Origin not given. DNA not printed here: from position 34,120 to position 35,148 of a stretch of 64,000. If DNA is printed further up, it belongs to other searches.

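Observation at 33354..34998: Split HipA-type kinase plus HipS-like::HIRAN fusion, without HipB: candidate DNA-end-sensing toxin-antitoxin or abortive-infection module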

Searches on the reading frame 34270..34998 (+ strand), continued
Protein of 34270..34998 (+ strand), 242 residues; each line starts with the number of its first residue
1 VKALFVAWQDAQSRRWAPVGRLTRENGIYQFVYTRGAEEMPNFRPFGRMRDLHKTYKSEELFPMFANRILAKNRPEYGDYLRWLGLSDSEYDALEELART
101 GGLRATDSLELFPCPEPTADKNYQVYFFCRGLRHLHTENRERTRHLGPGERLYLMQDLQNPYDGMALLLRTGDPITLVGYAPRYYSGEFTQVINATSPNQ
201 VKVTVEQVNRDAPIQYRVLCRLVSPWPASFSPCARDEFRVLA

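Call 99: find_related_loci(query=A1, collection=viral_contigs, flank=6000)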
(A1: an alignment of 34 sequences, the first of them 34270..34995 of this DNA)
Query A1 (242 aa) in viral_contigs; peptide patterns used: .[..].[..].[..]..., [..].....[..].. (x = any residue, [..] = any of these).
8 stretches matched a pattern; 2 encode a relative of the query (tblastn E <= 1e-3); 2 distinct loci.
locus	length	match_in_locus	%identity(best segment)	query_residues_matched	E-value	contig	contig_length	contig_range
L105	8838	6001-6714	39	1-238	2e-55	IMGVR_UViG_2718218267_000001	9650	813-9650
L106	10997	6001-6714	39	1-238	9e-56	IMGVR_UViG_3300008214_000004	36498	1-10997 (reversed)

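Call 100: search_dna_similar(query=L104:3486-3866:+, collection=phages, mode=protein, max_evalue=0.001, max_rows=30)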
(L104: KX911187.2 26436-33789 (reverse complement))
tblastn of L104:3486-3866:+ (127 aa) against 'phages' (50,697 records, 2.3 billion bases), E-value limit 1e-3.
Records with a match: 2; places in all: 2; records where one place covers at least 80% of the query: 1.
Best place of each record, by identity: >=99% 1; <60% 1.
By first word of the organism name: Rathayibacter 1; Clostridioides 1.
By host as written in the record: Rathayibacter toxicus 1; Clostridioides difficile CD500-12 1.
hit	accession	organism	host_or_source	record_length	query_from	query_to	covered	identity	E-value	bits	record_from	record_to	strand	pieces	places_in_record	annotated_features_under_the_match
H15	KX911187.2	Rathayibacter phage NCPPB3778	Rathayibacter toxicus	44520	1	127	100%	100.0%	3e-78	255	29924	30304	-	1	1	hypothetical protein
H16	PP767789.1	Clostridioides phage phiCDKH02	Clostridioides difficile CD500-12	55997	9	90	65%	36.5%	3e-7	53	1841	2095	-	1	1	HIRAN domain-containing protein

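Call 102: find_homologous_proteins(query=L104:3486-3866:+, max_evalue=0.001)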
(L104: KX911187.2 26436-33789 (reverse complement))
Query L104:3486-3866:+ (127 aa): 1 proteins with E <= 0.001 among 29 candidates.
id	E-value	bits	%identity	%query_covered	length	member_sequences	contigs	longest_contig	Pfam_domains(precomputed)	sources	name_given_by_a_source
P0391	2.9e-79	281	100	100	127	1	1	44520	-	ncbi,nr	ncbi:hypothetical protein NCPPB3778_43 [Rathayibacter phage NCPPB3778]|nr:hypothetical protein NCPPB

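Call 107: fold_search(model_id=the predicted structure, library=viral)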
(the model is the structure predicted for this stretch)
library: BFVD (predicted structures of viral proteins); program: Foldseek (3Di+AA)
matches with E <= 10: 567; with E <= 0.001: 2
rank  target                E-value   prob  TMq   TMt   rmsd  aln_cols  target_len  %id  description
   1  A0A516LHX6            1.6e-04  1.00  0.33  0.69   4.5       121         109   17  (no name in the UniProt tables at hand)
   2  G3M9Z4                3.3e-04  1.00  0.32  0.61   3.2       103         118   18  Gp253 [Bacillus phage G]
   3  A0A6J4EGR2            1.0e-03  1.00  0.33  0.57   3.8       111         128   12  (no name in the UniProt tables at hand)
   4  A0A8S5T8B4            3.1e-03  1.00  0.36  0.23   6.0       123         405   16  ATP dependent helicase [Podoviridae sp. ctU557]
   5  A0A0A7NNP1            3.8e-03  1.00  0.31  0.47   7.6       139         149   16  HIRAN domain-containing protein [Lactobacillus phage LfeInf]
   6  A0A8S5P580            6.4e-03  1.00  0.31  0.17   4.0       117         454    8  DNA polymerase III subunit alpha [Siphoviridae sp. ct3yx7]
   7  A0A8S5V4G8            6.4e-03  0.98  0.27  0.22  15.6       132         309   15  HIRAN domain [Myoviridae sp. ctKkB1]
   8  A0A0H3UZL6            1.4e-01  0.06  0.13  0.14  14.4       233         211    8  (no name in the UniProt tables at hand)
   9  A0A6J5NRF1            1.7e-01  0.16  0.15  0.27  12.6       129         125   16  Uncharacterized protein [uncultured Caudovirales phage]
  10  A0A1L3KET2            2.0e-01  0.03  0.11  0.07  19.9       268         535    9  (no name in the UniProt tables at hand)
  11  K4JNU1                2.1e-01  0.03  0.11  0.11  19.1       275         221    9  Uncharacterized protein [Caulobacter phage phiCbK]
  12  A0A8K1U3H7            2.1e-01  0.03  0.10  0.08  16.9       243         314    9  Uncharacterized protein [Riboviria sp.]
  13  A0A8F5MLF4            2.6e-01  0.03  0.12  0.07  17.9       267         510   10  RNA-dependent RNA polymerase [Grapevine-associated sobemo-like virus 1]
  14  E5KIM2                2.8e-01  0.02  0.12  0.09  20.1       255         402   10  (no name in the UniProt tables at hand)
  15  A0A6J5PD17            3.1e-01  0.02  0.10  0.08  22.6       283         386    9  Uncharacterized protein [uncultured Caudovirales phage]
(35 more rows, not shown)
